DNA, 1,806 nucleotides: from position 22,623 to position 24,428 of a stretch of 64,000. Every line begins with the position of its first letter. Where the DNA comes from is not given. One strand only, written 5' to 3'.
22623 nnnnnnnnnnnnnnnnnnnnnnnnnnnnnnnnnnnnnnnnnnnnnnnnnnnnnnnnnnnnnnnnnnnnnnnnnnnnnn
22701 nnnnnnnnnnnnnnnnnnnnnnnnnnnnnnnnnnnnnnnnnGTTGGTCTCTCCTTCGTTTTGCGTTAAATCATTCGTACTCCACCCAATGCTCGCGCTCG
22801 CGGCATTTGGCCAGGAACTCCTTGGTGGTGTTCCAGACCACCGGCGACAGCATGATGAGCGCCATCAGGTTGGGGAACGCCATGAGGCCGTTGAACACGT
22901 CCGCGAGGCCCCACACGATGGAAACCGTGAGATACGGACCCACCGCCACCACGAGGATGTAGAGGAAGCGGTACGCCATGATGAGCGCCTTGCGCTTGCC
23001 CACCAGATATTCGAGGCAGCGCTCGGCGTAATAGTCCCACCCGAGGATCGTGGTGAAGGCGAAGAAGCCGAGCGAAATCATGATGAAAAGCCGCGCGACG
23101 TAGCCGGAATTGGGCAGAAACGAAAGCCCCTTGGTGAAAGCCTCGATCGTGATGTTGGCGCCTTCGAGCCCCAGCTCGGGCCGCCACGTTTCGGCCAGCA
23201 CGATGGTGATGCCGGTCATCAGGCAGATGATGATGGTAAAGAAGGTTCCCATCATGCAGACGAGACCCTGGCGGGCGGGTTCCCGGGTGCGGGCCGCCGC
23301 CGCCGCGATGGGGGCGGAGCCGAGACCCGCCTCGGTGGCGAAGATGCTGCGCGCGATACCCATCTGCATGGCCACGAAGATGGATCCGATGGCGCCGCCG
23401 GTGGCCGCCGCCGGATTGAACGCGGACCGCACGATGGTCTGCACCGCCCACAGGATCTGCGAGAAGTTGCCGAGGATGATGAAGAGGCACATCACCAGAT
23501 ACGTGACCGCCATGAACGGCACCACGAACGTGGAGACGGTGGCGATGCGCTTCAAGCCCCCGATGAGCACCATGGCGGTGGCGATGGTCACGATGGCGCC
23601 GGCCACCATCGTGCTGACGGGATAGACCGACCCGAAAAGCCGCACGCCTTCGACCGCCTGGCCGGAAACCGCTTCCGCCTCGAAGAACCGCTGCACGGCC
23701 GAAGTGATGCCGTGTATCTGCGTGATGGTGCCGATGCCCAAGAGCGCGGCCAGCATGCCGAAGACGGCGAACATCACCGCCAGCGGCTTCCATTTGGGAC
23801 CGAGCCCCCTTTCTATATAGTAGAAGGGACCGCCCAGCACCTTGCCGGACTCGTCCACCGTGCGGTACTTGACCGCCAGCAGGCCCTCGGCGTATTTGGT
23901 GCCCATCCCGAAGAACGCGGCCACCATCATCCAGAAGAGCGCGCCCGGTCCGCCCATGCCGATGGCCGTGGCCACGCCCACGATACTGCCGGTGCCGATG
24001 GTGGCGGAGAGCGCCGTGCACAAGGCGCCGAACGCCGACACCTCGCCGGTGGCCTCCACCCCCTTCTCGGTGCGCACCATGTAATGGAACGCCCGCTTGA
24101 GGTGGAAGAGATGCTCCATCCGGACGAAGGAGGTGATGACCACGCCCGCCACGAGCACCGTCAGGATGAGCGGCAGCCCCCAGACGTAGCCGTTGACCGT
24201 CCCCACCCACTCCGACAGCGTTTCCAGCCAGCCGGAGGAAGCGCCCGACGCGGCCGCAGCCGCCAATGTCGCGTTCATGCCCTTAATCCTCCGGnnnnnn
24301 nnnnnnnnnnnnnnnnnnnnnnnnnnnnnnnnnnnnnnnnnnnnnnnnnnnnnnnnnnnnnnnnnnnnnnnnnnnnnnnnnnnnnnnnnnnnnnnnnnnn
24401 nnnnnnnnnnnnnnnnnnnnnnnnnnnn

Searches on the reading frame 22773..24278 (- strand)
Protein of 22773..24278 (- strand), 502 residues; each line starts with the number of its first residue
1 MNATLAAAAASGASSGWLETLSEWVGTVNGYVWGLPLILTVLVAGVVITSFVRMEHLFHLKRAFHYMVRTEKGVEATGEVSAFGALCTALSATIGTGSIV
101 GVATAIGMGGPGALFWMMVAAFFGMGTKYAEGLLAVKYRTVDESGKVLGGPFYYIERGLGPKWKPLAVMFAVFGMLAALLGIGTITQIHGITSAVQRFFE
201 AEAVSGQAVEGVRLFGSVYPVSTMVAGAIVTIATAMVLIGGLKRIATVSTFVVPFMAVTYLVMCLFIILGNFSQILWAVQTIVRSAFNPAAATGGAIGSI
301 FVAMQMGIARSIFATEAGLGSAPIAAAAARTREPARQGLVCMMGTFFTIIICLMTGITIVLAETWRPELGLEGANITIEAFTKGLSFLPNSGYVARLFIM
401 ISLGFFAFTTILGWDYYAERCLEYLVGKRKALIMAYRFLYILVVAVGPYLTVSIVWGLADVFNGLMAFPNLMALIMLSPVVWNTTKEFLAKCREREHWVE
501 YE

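Call 16: search_protein_families(library=pfam, proteins=[window:22773-24278:-], max_evalue=0.001)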
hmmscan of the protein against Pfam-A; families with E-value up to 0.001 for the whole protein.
window:22773-24278:- (502 aa): 1 family
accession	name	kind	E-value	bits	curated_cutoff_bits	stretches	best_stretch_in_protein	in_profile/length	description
PF01235.23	Na_Ala_symp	-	1.7e-125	419.9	24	1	75-495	8-386/392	Sodium:alanine symporter family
